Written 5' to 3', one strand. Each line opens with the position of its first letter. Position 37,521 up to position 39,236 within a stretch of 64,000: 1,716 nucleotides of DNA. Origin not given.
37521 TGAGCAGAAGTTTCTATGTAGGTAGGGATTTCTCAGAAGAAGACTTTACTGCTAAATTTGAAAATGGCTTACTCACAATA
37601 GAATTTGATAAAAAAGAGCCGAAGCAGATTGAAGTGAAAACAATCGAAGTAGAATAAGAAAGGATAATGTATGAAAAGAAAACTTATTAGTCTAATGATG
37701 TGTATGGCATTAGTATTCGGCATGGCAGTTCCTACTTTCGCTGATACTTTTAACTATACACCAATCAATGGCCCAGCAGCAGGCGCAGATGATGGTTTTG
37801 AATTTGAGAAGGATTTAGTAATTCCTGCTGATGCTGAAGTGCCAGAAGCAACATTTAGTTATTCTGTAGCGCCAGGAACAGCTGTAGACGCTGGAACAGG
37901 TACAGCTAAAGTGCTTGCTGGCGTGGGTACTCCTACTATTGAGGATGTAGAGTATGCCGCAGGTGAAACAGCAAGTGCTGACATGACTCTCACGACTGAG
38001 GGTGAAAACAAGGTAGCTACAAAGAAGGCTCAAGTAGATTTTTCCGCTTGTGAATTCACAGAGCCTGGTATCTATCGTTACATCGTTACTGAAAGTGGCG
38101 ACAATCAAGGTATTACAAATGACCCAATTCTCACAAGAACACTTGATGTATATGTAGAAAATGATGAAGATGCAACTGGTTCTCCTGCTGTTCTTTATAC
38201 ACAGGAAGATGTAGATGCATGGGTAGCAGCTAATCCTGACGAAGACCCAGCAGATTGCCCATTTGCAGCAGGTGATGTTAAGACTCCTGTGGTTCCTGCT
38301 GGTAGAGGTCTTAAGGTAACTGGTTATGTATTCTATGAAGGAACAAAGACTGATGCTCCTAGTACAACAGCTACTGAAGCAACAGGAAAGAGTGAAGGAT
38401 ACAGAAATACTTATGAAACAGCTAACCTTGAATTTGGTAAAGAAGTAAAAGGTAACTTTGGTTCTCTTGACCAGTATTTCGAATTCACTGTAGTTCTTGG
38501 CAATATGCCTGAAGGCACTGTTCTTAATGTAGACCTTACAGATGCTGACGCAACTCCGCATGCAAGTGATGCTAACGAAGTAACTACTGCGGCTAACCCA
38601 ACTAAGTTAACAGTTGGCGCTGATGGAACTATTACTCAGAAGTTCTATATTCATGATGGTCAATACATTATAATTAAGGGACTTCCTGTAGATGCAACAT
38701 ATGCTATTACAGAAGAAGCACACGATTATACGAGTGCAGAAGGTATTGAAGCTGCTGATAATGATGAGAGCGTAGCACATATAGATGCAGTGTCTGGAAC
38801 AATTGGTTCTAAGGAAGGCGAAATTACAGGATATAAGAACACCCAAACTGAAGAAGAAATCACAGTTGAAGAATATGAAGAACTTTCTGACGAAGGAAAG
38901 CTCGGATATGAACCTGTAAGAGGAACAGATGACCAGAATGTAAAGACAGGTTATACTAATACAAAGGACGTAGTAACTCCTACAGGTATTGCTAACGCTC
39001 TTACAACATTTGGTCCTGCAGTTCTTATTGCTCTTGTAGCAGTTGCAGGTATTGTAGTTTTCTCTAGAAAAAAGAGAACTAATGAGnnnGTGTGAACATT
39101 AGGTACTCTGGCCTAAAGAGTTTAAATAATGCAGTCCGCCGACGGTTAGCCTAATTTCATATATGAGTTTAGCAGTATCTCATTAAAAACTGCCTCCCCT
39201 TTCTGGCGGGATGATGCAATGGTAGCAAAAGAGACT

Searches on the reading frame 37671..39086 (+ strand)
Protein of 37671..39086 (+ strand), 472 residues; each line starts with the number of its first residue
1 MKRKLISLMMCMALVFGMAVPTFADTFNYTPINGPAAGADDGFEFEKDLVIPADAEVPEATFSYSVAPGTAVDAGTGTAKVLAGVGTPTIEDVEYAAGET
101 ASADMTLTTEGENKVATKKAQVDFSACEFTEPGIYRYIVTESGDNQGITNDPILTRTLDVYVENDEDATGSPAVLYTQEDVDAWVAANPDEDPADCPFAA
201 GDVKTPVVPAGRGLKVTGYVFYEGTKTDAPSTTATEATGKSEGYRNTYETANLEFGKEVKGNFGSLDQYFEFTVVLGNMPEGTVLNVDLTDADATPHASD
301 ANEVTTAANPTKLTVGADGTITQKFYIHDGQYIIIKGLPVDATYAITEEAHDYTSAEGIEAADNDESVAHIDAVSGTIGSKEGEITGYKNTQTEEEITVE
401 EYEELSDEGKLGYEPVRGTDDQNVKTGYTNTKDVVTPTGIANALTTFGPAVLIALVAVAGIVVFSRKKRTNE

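Call 68: search_protein_families(library=pfam, proteins=[window:37671-39086:+], max_evalue=0.0001)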
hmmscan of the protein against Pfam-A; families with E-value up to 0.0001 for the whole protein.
window:37671-39086:+ (472 aa): 1 family
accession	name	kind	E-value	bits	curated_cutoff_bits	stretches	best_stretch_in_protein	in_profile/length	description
PF24547.1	DUF7601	-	2.1e-12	48.1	27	1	252-368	2-91/116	Domain of unknown function (DUF7601)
